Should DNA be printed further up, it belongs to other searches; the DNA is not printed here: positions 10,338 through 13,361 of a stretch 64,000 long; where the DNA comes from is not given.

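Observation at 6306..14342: Same-strand block: fourth radical-SAM paralog, membrane-anchored GT5 and two TPR-GT9 fusions, a candidate uncharacterised envelope or protein-glycosylation module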

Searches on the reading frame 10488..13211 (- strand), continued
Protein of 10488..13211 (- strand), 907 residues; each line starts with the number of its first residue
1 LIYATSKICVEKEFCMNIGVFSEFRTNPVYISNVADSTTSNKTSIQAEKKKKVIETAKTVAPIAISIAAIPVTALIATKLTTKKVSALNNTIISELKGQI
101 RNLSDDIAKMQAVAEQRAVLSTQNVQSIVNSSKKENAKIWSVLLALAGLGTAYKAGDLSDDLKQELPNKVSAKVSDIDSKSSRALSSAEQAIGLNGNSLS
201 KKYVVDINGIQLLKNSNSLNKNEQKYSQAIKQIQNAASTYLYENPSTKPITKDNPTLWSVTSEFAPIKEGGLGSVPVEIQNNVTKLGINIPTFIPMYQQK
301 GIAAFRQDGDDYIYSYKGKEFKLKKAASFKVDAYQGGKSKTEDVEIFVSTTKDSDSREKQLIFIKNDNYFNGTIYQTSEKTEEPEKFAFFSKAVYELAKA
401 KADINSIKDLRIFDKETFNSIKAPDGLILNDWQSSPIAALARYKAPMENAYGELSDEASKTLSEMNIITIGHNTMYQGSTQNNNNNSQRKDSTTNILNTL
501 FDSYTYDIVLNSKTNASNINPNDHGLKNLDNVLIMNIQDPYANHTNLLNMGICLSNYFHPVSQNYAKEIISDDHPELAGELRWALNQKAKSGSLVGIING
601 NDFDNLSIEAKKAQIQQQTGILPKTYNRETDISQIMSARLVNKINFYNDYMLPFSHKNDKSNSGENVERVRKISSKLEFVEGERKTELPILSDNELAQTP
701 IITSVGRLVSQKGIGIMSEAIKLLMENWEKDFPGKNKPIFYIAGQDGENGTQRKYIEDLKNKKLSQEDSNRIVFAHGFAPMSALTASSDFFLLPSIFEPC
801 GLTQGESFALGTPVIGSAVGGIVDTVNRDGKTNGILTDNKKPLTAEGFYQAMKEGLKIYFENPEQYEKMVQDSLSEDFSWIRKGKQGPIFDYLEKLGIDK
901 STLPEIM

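Call 54: search_protein_families(library=pfam, proteins=[L041:8323-9570:+, L041:12773-13978:+, L041:6410-7582:+, L045:6858-9470:+, L045:12382-14955:+, L045:5728-6858:+, L043:8197-9162:+, L043:12358-15381:-, L058:8577-9755:+, L058:7526-8494:+], max_evalue=0.0001)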
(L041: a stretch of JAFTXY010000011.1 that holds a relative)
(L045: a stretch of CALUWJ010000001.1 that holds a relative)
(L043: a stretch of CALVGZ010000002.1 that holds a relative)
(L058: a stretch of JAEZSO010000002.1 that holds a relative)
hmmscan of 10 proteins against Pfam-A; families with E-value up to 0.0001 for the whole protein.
L041:8323-9570:+ (415 aa): 2 families
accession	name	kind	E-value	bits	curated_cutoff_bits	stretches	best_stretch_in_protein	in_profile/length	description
PF06838.17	Met_gamma_lyase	-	1.2e-175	584.4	24.2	1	7-411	3-404/405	Methionine gamma-lyase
PF01053.26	Cys_Met_Meta_PP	-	1.1e-08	34.5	27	1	58-256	51-224/381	Cys/Met metabolism PLP-dependent enzyme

L041:12773-13978:+ (401 aa): 1 family
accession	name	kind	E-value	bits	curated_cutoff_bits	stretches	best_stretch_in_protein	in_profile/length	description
PF00395.25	SLH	-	7.7e-27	93.4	20.8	2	33-75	1-43/44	S-layer homology domain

L041:6410-7582:+ (390 aa): 3 families
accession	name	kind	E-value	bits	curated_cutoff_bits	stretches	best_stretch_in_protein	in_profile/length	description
PF07690.21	MFS_1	-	3.6e-38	131.8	33.4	1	15-351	1-345/347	Major Facilitator Superfamily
PF12832.13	MFS_1_like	-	1.1e-07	31.7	25.2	1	29-350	18-352/373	MFS_1 like family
PF13347.12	MFS_2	-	2.3e-06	26.9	27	1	35-318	23-332/427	MFS/sugar transport protein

L045:6858-9470:+ (870 aa): 2 families
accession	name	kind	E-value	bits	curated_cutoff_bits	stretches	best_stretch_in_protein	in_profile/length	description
PF05193.26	Peptidase_M16_C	-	1.4e-75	253.6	23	2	622-802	1-180/181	Peptidase M16 inactive domain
PF00675.25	Peptidase_M16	-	5.7e-50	169.5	22.3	2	36-174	2-140/149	Insulinase (Peptidase family M16)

L045:12382-14955:+ (857 aa): 17 families
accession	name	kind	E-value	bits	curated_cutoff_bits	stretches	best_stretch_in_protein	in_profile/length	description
PF07724.20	AAA_2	-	3.1e-72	242.5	27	1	592-758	1-165/166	AAA domain (Cdc48 subfamily)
PF17871.7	AAA_lid_9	-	4.7e-34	116.9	22.8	1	342-443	1-102/104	AAA lid domain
PF10431.15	ClpB_D2-small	-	3.2e-27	94.8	21.9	1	765-845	1-81/81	C-terminal, D2-small domain, of ClpB protein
PF00004.35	AAA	-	2.8e-25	89.7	21.2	2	203-315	2-109/131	ATPase family associated with various cellular activities (AAA)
PF07728.20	AAA_5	-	6.4e-18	65.5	22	1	597-717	2-124/139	AAA domain (dynein-related subfamily)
PF02861.25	Clp_N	-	3.7e-14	53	20.7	1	94-145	2-53/53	Clp amino terminal domain, pathogenicity island component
PF13191.12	AAA_16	-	8.3e-12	46.4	32.6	1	180-226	2-51/167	AAA ATPase domain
PF13401.12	AAA_22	-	2.3e-08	34.9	27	0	598-692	9-110/130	AAA domain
PF00158.32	Sigma54_activat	-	3.4e-07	30.5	20.2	0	596-697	24-124/168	Sigma-54 interaction domain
PF05621.17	TniB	-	5.2e-07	29.7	22.4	0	190-338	26-184/189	Bacterial TniB protein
PF13173.12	AAA_14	-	5.4e-07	30.1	27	0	598-693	6-88/129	AAA domain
PF12775.13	AAA_7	-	1.2e-06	28.6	25.8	0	597-643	36-82/181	P-loop containing dynein motor region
PF13479.12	AAA_24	-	1.8e-06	28.4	27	0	598-686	6-84/195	AAA domain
PF23569.1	NBD_SMAX1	-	8.8e-06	26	27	1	184-296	16-133/212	SMAX1 nucleotide binding domain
PF01695.23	IstB_IS21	-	3.7e-05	23.8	24.1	0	598-615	96-113/238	IstB-like ATP binding protein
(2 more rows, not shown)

L045:5728-6858:+ (376 aa): 3 families
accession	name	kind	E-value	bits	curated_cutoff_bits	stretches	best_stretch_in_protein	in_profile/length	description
PF04055.27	Radical_SAM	-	1.5e-22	81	29.5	1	44-202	2-165/166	Radical SAM superfamily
PF13186.11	SPASM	-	9.9e-13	48.6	21.5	1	306-365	1-66/67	Iron-sulfur cluster-binding domain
PF13353.11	Fer4_12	-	6e-05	23.8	22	1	47-154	13-125/137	4Fe-4S single cluster domain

L043:8197-9162:+ (321 aa): 1 family
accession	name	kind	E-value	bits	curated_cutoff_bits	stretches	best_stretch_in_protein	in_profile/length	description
PF04468.17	PSP1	-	3.9e-27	94.8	27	1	79-164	2-86/86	PSP1 C-terminal conserved region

L043:12358-15381:- (1007 aa): 2 families
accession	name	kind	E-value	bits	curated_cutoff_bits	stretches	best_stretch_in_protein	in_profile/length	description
PF01442.23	Apolipoprotein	-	1.8e-06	28.2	90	1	390-534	49-188/190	Apolipoprotein A1/A4/E domain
PF04513.17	Baculo_PEP_C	-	1.1e-05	26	38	0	255-355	35-135/140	Baculovirus polyhedron envelope protein, PEP, C terminus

L058:8577-9755:+ (392 aa): 1 family
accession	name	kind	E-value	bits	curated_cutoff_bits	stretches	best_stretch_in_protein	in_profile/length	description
PF00155.27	Aminotran_1_2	-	1.6e-42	146.4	19.7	1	33-387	1-360/361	Aminotransferase class I and II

L058:7526-8494:+ (322 aa): 0 families

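Call 77: search_protein_families(library=ncbifam, proteins=[L013:1368-2384:+], max_evalue=0.00001)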
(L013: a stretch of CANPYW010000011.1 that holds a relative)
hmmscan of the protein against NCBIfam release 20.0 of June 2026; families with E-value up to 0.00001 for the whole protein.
L013:1368-2384:+ (338 aa): 5 families
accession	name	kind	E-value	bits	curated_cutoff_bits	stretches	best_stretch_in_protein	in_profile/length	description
TIGR02201.1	heptsyl_trn_III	equivalog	8.1e-30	104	170.2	1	18-324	4-318/344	putative lipopolysaccharide heptosyltransferase III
NF007742.0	PRK10422.1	equivalog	5.6e-29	101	467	1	12-304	4-300/352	lipopolysaccharide core heptosyltransferase RfaQ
TIGR02195.1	heptsyl_trn_II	equivalog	1.3e-26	93.5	134.6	1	23-296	9-286/339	lipopolysaccharide heptosyltransferase II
NF008162.0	PRK10916.1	equivalog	1.1e-16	61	569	1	22-294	9-289/348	ADP-heptose--LPS heptosyltransferase RfaF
TIGR02193.1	heptsyl_trn_I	equivalog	3.4e-15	56.1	185.3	1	15-317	1-306/320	lipopolysaccharide heptosyltransferase I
